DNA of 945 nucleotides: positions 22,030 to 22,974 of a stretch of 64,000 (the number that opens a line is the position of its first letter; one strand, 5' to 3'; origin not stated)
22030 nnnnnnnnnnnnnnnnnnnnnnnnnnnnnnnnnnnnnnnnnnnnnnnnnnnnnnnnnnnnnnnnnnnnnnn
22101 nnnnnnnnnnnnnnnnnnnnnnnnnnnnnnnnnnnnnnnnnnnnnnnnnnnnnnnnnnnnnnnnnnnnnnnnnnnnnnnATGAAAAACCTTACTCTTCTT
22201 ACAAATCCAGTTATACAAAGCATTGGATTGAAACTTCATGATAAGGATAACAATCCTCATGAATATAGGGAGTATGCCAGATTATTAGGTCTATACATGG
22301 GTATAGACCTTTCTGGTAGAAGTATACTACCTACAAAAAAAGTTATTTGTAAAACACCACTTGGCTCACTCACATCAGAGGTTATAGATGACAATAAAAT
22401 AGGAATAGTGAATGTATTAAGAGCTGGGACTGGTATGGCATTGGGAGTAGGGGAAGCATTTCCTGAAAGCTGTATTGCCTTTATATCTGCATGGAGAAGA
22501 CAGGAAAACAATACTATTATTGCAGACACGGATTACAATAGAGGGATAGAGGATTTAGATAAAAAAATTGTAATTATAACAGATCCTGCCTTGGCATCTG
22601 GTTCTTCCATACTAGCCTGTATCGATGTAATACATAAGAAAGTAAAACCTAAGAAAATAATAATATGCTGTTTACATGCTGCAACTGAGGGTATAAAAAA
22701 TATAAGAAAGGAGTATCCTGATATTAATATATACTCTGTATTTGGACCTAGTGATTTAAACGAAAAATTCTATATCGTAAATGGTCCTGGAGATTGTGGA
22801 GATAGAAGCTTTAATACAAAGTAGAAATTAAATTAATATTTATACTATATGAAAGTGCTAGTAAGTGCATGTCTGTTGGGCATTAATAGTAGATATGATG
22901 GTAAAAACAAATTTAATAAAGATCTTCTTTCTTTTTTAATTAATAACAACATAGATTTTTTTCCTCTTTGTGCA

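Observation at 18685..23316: Repressor-controlled operon coupling a NitT/TauT-type ABC importer to upp and a TudS-like (DUF523) thiouracil desulfidase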

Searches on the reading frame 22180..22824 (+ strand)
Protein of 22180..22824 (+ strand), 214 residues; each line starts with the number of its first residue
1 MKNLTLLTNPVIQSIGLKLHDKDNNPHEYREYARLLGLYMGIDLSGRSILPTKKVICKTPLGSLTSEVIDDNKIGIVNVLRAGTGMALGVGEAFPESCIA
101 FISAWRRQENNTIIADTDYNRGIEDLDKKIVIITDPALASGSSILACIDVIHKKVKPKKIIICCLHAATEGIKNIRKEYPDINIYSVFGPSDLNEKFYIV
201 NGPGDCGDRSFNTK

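Call 3: search_protein_families(library=pfam, proteins=[window:22180-22824:+], max_evalue=0.01)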
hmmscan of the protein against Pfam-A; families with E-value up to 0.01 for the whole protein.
window:22180-22824:+ (214 aa): 3 families
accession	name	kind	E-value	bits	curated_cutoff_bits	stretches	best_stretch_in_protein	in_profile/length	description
PF14681.12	UPRTase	-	3e-39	135.1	27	1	8-213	3-206/206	Uracil phosphoribosyltransferase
PF00156.33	Pribosyltran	-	3.7e-09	36.5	26.3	1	70-179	24-137/158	Phosphoribosyl transferase domain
PF24390.1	PRTase-CE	-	2.6e-07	31.2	27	1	108-196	86-174/253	PRTase-CE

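Call 4: search_protein_families(library=ncbifam, proteins=[window:22180-22824:+], max_evalue=0.01)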
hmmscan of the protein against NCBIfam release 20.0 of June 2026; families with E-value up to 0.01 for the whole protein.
window:22180-22824:+ (214 aa): 7 families
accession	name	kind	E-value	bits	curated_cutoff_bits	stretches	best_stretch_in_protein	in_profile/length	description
NF001097.0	PRK00129.1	equivalog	1.4e-44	152.4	114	1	3-214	3-209/209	uracil phosphoribosyltransferase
TIGR01091.1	upp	equivalog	1.5e-43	148.9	208.35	1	4-214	2-207/207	uracil phosphoribosyltransferase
NF005299.0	PRK06827.1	subfamily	3.7e-05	22.6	327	1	124-189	261-326/383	phosphoribosylpyrophosphate synthetase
NF003546.0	PRK05205.1-2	equivalog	0.00074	19.2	268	1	124-179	91-146/175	bifunctional pyr operon transcriptional regulator/uracil phosphoribosyltransferase PyrR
NF003548.0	PRK05205.1-4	equivalog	0.0024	17.7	218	1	124-183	86-145/173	bifunctional pyr operon transcriptional regulator/uracil phosphoribosyltransferase PyrR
TIGR01251.1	ribP_PPkin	subfamily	0.0064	15.4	113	1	118-168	200-249/309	ribose-phosphate diphosphokinase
NF002620.0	PRK02277.1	subfamily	0.0083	15.8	115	0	76-175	90-189/201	orotate phosphoribosyltransferase-like protein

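Call 67: search_solved_structures(query=window:22180-22824:+, max_evalue=0.001, show_alignments=1)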
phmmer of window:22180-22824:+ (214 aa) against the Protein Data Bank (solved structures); distinct sequences matched with E-value up to 0.001: 12.
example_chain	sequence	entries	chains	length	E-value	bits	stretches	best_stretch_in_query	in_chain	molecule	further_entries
3dmp_A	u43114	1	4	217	4e-31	111.4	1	3-214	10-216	Uracil phosphoribosyltransferase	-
1i5e_A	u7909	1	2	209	9.6e-30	106.9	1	6-214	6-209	URACIL PHOSPHORIBOSYLTRANSFERASE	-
1o5o_A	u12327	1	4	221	8.9e-28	100.4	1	1-214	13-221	Uracil phosphoribosyltransferase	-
2ehj_A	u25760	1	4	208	7.5e-27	97.4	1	8-214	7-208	Uracil phosphoribosyltransferase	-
6wn8_A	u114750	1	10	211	4.5e-26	94.9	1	9-214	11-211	Uracil phosphoribosyltransferase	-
1vst_A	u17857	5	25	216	2.6e-22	82.6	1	6-211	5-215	Uracil phosphoribosyltransferase | Probable uracil phosphoribosyltransferase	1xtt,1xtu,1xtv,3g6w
1v9s_A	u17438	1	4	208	5.8e-21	78.1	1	4-214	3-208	uracil phosphoribosyltransferase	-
2e55_A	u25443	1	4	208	3e-17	66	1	9-211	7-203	Uracil phosphoribosyltransferase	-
7rh8_A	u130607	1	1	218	1.5e-16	63.7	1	46-211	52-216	Uracil phosphoribosyltransferase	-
5e38_A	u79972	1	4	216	2.8e-16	62.9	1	48-212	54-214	Uracil phosphoribosyltransferase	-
1upf_D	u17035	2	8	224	2.1e-15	60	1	17-213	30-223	URACIL PHOSPHORIBOSYLTRANSFERASE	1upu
1bd3_D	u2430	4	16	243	2.8e-15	59.6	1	17-213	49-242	URACIL PHOSPHORIBOSYLTRANSFERASE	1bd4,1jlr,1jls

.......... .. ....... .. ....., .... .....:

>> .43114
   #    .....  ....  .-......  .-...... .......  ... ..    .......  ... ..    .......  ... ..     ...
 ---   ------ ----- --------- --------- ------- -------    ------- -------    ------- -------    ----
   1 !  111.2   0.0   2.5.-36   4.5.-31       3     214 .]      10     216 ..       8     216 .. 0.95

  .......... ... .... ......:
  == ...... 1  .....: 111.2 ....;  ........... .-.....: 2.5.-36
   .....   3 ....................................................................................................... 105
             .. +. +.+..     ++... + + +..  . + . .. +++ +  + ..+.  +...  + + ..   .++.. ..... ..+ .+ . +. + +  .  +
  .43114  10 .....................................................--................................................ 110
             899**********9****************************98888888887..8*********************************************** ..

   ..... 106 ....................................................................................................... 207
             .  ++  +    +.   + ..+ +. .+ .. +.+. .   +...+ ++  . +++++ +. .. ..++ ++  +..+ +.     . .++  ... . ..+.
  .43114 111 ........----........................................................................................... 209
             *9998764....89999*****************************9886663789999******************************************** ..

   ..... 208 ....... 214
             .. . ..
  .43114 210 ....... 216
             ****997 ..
